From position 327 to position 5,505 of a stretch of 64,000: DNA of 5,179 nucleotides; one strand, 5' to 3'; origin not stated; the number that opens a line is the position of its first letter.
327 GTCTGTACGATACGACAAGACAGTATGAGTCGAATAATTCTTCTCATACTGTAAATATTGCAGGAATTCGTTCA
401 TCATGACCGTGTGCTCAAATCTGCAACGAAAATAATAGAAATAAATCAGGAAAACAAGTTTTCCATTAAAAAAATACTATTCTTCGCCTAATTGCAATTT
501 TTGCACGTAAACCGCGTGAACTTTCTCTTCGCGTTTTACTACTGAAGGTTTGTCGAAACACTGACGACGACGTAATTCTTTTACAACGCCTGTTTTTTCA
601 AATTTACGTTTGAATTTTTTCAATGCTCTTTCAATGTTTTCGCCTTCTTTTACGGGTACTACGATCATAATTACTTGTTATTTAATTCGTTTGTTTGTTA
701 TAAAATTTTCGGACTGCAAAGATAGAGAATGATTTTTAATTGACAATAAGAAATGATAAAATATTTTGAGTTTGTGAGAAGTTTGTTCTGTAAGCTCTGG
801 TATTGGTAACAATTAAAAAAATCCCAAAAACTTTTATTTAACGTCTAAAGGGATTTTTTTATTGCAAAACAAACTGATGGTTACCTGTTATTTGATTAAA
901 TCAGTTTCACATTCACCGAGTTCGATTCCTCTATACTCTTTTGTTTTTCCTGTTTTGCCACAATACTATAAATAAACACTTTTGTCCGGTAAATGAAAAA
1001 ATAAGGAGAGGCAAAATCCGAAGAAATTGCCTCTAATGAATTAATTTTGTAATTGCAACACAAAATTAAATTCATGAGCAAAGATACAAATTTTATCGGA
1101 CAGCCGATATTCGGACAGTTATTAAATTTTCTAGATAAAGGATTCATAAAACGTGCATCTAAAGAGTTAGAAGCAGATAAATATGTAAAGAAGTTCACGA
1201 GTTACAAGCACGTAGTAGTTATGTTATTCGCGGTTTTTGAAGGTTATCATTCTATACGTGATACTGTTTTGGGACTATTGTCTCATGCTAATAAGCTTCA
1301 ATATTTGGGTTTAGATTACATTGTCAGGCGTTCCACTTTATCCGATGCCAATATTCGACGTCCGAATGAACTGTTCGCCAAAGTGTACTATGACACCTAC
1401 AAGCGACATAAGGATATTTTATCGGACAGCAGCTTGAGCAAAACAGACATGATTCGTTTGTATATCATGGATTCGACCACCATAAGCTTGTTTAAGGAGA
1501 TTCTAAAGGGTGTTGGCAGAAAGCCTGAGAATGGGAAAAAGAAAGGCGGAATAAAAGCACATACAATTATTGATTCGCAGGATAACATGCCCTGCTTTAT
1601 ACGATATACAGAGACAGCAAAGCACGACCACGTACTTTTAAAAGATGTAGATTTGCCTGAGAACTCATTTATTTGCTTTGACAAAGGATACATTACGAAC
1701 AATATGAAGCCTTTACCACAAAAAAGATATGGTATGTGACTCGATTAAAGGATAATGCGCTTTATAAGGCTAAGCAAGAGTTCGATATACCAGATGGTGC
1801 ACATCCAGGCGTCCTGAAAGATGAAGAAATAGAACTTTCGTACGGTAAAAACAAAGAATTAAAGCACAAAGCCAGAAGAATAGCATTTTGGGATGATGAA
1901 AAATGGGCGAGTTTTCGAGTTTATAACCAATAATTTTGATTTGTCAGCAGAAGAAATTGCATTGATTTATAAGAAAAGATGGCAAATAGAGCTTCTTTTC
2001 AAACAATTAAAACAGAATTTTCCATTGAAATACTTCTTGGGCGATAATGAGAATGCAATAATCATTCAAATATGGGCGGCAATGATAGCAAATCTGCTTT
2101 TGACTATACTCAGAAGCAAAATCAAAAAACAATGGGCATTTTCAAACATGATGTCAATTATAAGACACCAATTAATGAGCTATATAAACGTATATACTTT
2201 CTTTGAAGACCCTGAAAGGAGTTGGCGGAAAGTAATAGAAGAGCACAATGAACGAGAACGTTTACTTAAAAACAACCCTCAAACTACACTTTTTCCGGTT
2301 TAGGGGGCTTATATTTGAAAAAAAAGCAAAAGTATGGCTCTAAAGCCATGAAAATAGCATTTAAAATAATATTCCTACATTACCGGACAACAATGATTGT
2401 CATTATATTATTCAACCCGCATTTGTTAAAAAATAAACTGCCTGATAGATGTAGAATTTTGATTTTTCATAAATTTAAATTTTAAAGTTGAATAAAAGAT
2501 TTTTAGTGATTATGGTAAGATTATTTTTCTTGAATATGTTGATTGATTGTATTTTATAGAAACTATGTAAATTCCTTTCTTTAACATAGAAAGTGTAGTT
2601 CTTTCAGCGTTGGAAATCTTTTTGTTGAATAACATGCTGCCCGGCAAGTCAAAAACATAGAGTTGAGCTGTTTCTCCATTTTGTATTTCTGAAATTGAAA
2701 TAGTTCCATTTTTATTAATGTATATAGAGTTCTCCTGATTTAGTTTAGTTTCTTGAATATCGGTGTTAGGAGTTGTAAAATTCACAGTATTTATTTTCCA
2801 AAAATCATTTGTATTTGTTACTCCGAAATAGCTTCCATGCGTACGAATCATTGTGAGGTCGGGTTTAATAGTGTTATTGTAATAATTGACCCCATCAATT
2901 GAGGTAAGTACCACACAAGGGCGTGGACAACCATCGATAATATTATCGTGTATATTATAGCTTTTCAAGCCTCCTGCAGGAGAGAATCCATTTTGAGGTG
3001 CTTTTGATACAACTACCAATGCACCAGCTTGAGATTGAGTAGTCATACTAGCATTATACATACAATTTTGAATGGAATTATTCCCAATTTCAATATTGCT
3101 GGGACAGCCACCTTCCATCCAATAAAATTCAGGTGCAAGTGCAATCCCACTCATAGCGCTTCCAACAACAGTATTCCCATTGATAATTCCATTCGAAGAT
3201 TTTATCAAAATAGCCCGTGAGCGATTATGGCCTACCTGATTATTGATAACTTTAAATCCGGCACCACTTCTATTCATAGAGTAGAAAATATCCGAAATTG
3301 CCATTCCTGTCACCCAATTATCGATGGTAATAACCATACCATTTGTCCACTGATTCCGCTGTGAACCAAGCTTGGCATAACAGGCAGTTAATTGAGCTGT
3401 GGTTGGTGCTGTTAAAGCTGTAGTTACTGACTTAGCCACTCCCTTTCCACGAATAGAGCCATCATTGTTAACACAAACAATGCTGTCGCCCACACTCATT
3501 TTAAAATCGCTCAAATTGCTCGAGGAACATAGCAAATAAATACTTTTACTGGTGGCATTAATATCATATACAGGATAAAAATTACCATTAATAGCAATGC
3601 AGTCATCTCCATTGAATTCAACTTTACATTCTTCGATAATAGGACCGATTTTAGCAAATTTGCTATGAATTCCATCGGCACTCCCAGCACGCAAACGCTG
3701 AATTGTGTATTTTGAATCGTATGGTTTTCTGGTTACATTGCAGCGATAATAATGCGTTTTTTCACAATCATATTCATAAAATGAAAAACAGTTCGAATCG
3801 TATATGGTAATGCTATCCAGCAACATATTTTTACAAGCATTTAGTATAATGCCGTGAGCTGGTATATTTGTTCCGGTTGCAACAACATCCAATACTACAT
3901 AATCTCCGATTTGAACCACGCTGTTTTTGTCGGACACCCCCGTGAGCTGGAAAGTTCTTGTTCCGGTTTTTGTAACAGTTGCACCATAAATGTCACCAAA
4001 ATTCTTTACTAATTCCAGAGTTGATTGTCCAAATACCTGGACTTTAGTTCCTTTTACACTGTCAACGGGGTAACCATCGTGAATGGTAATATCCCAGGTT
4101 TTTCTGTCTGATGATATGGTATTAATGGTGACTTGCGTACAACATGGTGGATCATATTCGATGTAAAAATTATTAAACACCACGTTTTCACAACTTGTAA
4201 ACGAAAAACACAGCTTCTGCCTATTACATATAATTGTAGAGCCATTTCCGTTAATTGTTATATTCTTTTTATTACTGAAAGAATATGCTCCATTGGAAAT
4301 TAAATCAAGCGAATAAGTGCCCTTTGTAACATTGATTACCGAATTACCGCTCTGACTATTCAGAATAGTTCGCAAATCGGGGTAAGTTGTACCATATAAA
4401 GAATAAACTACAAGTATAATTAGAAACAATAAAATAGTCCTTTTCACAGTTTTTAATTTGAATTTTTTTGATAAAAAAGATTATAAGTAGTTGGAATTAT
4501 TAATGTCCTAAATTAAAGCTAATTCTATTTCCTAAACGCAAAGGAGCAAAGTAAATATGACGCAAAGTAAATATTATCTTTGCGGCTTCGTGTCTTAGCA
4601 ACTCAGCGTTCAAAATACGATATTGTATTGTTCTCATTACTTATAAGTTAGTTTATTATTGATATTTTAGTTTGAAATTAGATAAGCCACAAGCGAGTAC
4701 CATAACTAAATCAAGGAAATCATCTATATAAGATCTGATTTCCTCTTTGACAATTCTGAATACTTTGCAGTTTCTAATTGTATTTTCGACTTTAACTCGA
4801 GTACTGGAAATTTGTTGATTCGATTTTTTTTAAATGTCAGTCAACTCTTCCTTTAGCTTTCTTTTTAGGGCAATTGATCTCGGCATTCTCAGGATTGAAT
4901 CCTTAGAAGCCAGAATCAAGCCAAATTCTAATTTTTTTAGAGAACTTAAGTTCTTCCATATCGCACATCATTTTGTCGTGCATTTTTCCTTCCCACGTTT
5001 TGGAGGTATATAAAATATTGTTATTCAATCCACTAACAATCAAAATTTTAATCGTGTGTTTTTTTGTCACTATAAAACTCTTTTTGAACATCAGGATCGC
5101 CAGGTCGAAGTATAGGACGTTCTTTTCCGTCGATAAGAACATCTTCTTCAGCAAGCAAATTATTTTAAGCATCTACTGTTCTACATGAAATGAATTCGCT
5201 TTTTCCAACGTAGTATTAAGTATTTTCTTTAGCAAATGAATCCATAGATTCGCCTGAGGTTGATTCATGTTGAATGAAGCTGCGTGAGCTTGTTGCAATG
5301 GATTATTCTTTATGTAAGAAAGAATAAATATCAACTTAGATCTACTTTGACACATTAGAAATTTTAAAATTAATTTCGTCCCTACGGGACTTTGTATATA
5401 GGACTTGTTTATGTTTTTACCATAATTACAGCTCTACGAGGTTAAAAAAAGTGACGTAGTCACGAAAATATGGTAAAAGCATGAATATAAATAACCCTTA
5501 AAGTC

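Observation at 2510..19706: IS-bounded island of six T9SS-tailed surface proteins assembled from three shuffled modules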

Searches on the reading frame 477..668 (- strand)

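Call 79: search_protein_families(library=pfam, proteins=[window:477-668:-], max_evalue=0.001)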
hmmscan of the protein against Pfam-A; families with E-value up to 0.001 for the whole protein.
window:477-668:- (63 aa): 1 family
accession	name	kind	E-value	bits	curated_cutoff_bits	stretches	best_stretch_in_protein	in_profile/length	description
PF01165.25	Ribosomal_S21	-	3.2e-18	65.6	27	1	4-56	2-54/55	Ribosomal protein S21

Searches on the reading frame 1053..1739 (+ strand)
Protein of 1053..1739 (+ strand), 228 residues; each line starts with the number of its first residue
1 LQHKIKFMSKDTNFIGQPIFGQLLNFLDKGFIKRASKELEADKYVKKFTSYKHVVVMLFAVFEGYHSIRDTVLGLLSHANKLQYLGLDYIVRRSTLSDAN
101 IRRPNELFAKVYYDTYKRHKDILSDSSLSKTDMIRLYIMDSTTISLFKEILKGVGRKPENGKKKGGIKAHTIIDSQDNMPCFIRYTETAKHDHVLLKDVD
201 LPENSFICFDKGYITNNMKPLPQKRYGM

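Call 8: search_protein_families(library=pfam, proteins=[window:1053-1739:+], max_evalue=0.001)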
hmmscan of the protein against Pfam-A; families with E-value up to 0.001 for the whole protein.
window:1053-1739:+ (228 aa): 2 families
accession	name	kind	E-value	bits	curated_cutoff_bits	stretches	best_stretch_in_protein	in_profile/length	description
PF14294.11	DUF4372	-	2e-20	73.2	25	1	16-87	2-73/74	Domain of unknown function (DUF4372)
PF01609.27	DDE_Tnp_1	-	3e-07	30.8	23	1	135-222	5-96/200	Transposase DDE domain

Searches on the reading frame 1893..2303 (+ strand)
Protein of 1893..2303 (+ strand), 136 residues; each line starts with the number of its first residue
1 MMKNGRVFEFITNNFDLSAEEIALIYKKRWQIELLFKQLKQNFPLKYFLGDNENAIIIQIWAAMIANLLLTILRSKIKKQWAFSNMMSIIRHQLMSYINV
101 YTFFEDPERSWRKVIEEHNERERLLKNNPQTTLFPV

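Call 8: search_protein_families(library=pfam, proteins=[window:1893-2303:+], max_evalue=0.001)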
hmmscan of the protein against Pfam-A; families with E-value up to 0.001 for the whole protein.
window:1893-2303:+ (136 aa): 3 families
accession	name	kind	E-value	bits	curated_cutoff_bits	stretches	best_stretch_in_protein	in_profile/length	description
PF01609.27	DDE_Tnp_1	-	2.9e-09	37.4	23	1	11-66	142-197/200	Transposase DDE domain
PF13701.12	DDE_Tnp_1_4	-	0.00051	18.8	34.7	1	3-95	301-396/435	Transposase DDE domain group 1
PF04693.18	DDE_Tnp_2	-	0.00079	19.2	20.2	1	4-41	251-287/327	Archaeal putative transposase ISC1217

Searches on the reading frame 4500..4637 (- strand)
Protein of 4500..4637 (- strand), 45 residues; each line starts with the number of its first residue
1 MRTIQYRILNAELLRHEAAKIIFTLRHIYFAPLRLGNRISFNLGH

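Call 44: search_protein_families(library=pfam, proteins=[window:4500-4637:-], max_evalue=1)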
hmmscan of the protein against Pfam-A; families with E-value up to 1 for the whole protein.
window:4500-4637:- (45 aa): 0 families

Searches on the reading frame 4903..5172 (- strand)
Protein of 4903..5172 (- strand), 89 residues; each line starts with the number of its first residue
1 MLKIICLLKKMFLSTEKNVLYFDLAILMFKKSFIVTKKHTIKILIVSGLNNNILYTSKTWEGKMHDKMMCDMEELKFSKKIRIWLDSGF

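Call 44: search_protein_families(library=pfam, proteins=[window:4903-5172:-], max_evalue=1)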
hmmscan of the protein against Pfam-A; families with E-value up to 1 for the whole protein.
window:4903-5172:- (89 aa): 1 family
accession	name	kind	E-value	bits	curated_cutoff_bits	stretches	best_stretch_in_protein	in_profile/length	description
PF13359.12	DDE_Tnp_4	-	4.8e-06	26.7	24.8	1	37-89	26-84/158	DDE superfamily endonuclease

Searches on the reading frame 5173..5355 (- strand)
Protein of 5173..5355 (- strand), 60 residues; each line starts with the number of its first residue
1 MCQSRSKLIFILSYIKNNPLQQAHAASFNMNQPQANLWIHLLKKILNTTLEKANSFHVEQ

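Call 44: search_protein_families(library=pfam, proteins=[window:5173-5355:-], max_evalue=1)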
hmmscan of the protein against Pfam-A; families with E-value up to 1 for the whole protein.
window:5173-5355:- (60 aa): 1 family
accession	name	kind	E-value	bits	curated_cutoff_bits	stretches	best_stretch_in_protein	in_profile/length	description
PF13613.12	HTH_Tnp_4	-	3.6e-07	30.1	27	1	5-50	6-51/53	Helix-turn-helix of DDE superfamily endonuclease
